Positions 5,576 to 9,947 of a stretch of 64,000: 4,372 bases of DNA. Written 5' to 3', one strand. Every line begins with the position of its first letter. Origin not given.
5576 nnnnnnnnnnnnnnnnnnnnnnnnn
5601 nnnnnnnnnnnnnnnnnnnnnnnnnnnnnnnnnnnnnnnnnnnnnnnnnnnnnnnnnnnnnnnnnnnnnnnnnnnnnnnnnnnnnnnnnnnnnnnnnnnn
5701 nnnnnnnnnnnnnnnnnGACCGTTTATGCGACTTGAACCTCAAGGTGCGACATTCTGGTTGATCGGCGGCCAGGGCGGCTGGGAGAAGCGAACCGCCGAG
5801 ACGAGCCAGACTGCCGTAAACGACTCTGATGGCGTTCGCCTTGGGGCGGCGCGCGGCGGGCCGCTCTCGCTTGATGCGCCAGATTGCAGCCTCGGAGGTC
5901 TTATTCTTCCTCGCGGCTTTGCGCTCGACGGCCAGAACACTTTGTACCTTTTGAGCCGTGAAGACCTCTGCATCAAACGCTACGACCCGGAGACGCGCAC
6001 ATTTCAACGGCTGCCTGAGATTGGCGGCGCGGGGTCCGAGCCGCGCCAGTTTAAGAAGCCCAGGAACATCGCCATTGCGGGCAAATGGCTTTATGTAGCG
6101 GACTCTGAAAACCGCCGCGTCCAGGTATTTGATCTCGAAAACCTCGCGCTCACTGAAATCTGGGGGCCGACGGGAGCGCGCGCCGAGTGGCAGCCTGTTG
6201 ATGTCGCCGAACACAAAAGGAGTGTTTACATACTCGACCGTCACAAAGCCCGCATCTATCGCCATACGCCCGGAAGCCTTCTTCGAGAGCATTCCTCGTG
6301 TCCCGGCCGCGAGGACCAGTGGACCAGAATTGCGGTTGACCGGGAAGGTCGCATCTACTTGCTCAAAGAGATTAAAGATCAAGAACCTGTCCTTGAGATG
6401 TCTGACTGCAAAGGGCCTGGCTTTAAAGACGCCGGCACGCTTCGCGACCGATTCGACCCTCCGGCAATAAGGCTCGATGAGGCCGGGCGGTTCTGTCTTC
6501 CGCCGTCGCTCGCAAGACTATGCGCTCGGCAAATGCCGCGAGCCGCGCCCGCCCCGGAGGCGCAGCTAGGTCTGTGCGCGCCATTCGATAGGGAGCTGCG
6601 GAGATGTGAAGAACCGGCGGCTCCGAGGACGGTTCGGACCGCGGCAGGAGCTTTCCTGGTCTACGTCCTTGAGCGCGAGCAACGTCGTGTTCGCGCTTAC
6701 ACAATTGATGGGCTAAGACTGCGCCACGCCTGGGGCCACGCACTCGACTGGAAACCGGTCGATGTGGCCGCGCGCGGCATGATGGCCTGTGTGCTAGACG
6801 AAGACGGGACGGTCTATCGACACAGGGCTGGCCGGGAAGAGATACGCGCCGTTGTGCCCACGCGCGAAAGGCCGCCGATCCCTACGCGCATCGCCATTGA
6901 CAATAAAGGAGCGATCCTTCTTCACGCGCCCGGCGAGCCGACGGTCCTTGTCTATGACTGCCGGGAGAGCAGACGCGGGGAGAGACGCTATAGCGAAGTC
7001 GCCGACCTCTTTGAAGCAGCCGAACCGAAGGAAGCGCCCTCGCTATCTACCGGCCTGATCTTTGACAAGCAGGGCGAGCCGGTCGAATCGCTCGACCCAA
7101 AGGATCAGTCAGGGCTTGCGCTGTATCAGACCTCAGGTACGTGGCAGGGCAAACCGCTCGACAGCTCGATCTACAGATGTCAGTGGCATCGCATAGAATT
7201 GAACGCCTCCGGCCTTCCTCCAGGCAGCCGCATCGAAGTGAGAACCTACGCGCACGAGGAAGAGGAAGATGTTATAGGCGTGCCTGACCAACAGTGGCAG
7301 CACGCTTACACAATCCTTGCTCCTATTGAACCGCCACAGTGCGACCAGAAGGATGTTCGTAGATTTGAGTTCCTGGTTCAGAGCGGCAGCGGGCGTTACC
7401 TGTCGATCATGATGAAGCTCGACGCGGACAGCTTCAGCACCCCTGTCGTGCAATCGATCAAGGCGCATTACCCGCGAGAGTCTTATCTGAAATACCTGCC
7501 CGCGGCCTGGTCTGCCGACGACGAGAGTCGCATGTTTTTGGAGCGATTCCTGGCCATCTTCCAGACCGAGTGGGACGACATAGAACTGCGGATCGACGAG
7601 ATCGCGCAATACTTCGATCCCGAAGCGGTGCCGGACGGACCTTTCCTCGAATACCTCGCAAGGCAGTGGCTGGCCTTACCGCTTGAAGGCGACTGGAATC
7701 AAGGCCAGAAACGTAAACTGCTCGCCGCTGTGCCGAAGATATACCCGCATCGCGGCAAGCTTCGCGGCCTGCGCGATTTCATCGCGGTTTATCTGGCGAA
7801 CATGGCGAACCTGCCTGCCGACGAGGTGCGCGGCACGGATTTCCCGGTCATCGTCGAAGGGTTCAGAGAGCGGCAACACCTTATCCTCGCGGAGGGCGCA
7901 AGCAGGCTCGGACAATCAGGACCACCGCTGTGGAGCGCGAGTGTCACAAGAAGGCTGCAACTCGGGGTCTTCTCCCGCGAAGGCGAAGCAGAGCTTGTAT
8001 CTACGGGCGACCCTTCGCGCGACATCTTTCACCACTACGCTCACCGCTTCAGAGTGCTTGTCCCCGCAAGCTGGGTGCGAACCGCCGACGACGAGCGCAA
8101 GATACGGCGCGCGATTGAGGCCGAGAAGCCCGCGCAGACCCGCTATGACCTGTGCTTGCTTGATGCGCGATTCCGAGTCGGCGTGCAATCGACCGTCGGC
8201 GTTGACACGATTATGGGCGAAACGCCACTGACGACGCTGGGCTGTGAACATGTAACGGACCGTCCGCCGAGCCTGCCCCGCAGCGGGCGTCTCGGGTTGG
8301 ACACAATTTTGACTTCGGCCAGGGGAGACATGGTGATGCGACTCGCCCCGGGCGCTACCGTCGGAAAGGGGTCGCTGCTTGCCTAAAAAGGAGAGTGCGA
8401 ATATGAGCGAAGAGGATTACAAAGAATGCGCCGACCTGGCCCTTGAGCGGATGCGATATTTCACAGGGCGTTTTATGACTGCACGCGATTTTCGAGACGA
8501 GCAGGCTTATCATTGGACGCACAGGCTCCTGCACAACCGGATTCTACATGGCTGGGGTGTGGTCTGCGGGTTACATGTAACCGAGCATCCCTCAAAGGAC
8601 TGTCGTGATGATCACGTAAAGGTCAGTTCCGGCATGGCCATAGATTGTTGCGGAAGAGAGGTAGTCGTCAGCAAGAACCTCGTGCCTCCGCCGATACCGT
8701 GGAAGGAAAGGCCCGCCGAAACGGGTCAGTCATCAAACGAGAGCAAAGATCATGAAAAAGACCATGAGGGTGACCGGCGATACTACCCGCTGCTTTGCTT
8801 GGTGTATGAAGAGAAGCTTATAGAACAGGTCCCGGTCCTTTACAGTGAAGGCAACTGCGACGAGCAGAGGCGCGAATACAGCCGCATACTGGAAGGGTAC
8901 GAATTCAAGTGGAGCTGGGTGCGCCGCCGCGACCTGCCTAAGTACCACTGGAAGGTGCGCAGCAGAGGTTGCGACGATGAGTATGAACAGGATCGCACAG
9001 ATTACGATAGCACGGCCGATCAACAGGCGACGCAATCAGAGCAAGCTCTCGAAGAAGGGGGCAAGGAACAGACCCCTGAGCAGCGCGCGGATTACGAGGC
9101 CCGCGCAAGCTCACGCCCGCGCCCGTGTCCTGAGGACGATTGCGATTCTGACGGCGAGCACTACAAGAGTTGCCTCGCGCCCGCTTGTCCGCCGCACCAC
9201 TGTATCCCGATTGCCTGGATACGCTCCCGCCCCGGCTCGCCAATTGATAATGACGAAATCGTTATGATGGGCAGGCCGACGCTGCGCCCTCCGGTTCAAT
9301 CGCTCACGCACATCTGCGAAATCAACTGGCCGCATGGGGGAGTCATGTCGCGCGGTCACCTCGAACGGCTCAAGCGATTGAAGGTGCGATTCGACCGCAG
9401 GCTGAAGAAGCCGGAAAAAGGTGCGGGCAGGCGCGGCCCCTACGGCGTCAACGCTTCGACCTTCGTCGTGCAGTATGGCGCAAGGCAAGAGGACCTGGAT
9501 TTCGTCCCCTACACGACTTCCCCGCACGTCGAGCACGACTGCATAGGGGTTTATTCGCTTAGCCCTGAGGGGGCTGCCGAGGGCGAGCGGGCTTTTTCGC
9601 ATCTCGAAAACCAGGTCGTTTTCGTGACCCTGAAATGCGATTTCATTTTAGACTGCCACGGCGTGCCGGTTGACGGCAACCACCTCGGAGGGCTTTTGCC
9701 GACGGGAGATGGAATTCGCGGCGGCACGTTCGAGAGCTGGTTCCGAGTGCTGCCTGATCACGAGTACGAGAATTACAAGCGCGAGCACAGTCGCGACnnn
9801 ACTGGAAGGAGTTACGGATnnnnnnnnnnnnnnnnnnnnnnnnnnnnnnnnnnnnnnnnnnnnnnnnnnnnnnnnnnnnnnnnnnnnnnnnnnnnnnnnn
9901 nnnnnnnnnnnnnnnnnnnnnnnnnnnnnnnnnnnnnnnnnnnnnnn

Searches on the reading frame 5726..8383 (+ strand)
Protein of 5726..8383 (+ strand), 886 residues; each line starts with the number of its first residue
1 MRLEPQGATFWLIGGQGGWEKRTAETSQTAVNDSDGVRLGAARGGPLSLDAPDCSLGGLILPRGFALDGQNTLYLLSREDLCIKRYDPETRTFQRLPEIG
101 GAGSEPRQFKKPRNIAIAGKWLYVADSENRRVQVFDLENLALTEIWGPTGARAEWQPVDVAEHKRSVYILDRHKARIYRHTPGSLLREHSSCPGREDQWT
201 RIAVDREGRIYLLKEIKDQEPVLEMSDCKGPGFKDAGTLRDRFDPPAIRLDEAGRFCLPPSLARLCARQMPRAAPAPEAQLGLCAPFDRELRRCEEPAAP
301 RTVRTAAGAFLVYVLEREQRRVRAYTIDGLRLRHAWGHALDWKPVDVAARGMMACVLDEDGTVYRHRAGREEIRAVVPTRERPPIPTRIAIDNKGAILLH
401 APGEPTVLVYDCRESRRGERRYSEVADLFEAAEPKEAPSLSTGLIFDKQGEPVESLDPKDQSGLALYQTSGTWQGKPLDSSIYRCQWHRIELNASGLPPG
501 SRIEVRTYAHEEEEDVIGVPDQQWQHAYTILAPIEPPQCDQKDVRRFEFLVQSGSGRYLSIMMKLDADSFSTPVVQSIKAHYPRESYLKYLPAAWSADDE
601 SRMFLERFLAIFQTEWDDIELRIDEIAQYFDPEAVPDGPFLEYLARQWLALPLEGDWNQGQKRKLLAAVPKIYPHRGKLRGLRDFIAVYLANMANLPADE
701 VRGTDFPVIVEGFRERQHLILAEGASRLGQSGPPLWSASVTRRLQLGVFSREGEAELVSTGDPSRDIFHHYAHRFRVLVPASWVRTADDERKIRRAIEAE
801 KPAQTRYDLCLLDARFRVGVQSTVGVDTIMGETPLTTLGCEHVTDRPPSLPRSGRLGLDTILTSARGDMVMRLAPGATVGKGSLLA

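Call 5: search_protein_families(library=pfam, proteins=[window:5726-8383:+], max_evalue=0.1)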
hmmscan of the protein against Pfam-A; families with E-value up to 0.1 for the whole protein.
window:5726-8383:+ (886 aa): 2 families
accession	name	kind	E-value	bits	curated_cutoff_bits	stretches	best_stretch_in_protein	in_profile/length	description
PF09684.15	Tail_P2_I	-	9.9e-06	25.9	20.6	1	605-688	8-87/139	Phage tail protein (Tail_P2_I)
PF01436.27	NHL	-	0.00071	19.9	20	1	122-135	15-28/28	NHL repeat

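Call 6: search_protein_families(library=ncbifam, proteins=[window:5726-8383:+], max_evalue=0.1)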
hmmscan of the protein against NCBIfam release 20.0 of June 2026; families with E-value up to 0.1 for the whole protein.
window:5726-8383:+ (886 aa): 4 families
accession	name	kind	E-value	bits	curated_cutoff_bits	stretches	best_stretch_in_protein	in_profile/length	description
NF053768.1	CIS12_fam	equivalog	7.2e-58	196.8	860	2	548-833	433-694/715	CIS12 family contractile injection system protein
TIGR02242.1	tail_TIGR02242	domain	1.9e-20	73.3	51.85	1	588-692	1-102/131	phage tail protein domain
NF035926.1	scyF_NHL_VPEP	equivalog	1.9e-07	30.5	350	1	62-177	154-270/376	scytonemin biosynthesis PEP-CTERM protein ScyF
NF008258.1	PRK11028.1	equivalog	0.076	12.1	370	0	122-212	5-96/330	6-phosphogluconolactonase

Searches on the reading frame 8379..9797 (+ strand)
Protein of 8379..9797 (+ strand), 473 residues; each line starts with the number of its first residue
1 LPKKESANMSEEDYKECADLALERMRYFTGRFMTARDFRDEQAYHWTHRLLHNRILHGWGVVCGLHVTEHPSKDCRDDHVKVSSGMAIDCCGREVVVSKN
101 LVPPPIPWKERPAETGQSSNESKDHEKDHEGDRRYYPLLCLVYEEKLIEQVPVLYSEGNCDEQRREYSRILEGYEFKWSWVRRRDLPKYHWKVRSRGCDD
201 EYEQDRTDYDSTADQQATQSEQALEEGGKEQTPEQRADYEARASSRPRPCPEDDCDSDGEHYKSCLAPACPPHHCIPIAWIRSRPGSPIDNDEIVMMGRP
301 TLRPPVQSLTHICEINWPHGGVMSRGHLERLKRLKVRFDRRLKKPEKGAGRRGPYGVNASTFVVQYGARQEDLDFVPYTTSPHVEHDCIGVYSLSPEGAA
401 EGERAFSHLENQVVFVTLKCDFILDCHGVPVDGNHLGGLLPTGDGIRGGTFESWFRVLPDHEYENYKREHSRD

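Call 5: search_protein_families(library=pfam, proteins=[window:8379-9797:+], max_evalue=0.1)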
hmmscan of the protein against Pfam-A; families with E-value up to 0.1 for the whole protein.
window:8379-9797:+ (473 aa): 0 families

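Call 6: search_protein_families(library=ncbifam, proteins=[window:8379-9797:+], max_evalue=0.1)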
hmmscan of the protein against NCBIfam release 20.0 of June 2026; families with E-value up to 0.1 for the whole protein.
window:8379-9797:+ (473 aa): 1 family
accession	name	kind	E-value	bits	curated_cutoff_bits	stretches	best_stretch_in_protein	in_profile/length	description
NF053767.1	CIS13_fam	equivalog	1.1e-22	80.8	370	1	22-99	4-80/392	CIS13 family contractile injection system protein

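Call 42: search_protein_families(library=phrogs, proteins=[window:8379-9797:+], max_evalue=0.01)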
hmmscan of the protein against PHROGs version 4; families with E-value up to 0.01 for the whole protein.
window:8379-9797:+ (473 aa): 0 families
